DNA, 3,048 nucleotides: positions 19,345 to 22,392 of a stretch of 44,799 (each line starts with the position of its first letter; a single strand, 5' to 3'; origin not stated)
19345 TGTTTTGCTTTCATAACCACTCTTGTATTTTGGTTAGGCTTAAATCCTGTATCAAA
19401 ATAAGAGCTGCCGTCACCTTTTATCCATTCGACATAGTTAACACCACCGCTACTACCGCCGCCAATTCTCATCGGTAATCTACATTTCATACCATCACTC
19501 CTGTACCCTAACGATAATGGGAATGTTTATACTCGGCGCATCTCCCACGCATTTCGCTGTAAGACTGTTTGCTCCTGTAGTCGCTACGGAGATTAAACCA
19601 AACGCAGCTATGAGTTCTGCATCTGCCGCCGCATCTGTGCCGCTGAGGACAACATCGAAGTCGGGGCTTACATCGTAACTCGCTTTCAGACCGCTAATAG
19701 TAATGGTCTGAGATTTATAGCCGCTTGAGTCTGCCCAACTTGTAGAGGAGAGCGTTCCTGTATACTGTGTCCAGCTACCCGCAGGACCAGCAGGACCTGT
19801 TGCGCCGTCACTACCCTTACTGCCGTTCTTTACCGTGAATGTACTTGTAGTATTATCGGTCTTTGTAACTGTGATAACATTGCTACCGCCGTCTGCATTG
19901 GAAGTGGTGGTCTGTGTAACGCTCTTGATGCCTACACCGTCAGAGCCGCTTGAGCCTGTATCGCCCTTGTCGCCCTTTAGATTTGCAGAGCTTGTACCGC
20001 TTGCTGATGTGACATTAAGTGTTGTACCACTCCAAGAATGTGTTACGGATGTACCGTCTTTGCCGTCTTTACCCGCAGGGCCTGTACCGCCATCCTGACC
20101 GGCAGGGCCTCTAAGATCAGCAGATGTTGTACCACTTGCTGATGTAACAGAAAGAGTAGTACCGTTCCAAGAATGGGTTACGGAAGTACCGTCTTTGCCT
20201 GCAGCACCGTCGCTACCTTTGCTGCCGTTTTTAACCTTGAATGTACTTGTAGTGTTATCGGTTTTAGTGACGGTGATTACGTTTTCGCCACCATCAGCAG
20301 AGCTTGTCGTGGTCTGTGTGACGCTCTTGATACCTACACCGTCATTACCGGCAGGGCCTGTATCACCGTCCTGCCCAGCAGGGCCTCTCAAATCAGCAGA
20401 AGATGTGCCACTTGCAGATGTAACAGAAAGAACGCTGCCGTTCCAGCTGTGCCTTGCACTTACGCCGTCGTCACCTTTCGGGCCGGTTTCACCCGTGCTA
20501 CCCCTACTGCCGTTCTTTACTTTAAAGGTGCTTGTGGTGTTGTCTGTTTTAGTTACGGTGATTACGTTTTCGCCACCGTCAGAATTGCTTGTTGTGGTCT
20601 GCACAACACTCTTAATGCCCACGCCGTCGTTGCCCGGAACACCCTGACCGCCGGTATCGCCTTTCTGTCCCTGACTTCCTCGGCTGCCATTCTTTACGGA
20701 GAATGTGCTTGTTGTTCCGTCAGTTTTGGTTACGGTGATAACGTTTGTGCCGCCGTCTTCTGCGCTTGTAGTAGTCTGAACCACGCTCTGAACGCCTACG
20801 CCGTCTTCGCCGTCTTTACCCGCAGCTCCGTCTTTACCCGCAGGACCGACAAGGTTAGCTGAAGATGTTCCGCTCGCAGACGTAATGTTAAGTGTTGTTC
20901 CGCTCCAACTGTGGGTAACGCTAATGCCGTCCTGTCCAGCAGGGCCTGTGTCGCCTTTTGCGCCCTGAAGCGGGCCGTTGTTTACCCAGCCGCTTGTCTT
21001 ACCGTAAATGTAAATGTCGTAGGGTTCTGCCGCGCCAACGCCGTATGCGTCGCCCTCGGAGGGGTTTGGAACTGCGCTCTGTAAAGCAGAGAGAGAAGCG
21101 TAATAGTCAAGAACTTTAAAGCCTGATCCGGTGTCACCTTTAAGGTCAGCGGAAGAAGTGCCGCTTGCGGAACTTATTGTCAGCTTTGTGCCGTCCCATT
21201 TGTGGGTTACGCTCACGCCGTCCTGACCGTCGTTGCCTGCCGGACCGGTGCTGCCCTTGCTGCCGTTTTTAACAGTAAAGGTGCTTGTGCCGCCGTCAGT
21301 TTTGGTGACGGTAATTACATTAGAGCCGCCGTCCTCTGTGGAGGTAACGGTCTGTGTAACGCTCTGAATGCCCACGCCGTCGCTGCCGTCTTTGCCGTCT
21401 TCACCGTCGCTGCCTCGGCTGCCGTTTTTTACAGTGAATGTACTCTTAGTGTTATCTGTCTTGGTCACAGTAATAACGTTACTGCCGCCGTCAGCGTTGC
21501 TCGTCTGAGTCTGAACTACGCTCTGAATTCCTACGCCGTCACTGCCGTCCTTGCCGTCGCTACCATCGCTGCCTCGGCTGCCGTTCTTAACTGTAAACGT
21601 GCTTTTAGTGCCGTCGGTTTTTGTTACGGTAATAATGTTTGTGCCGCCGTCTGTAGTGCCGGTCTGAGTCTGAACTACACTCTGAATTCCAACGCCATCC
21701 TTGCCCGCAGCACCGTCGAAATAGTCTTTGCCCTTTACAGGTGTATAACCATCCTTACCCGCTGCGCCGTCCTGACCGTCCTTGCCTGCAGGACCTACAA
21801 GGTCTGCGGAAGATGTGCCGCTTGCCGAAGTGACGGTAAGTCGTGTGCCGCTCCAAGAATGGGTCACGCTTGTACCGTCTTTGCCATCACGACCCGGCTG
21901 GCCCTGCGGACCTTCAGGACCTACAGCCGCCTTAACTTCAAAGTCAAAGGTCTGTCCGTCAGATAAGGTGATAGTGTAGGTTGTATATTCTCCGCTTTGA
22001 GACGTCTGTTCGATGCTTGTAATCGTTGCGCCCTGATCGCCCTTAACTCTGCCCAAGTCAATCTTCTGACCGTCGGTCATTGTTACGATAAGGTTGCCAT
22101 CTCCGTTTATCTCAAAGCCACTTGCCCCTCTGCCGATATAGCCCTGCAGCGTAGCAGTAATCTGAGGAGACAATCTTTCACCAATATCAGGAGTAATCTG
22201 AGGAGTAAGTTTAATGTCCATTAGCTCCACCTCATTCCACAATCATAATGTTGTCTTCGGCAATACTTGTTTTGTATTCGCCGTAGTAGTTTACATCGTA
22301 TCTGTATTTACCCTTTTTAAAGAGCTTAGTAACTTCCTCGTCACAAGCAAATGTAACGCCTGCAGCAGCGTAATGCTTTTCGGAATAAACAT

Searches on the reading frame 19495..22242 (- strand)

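Call 63: search_protein_families(library=pfam, proteins=[window:19495-22242:-], max_evalue=0.001)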
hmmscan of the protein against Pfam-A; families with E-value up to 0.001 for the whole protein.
window:19495-22242:- (915 aa): 2 families
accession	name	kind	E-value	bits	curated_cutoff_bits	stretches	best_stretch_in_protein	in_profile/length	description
PF01391.23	Collagen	-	4.2e-19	68.5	27.2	0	150-183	13-46/60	Collagen triple helix repeat (20 copies)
PF19079.5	CFSR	-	1.4e-13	51.3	27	3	199-232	16-49/49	Collagen-flanked surface repeat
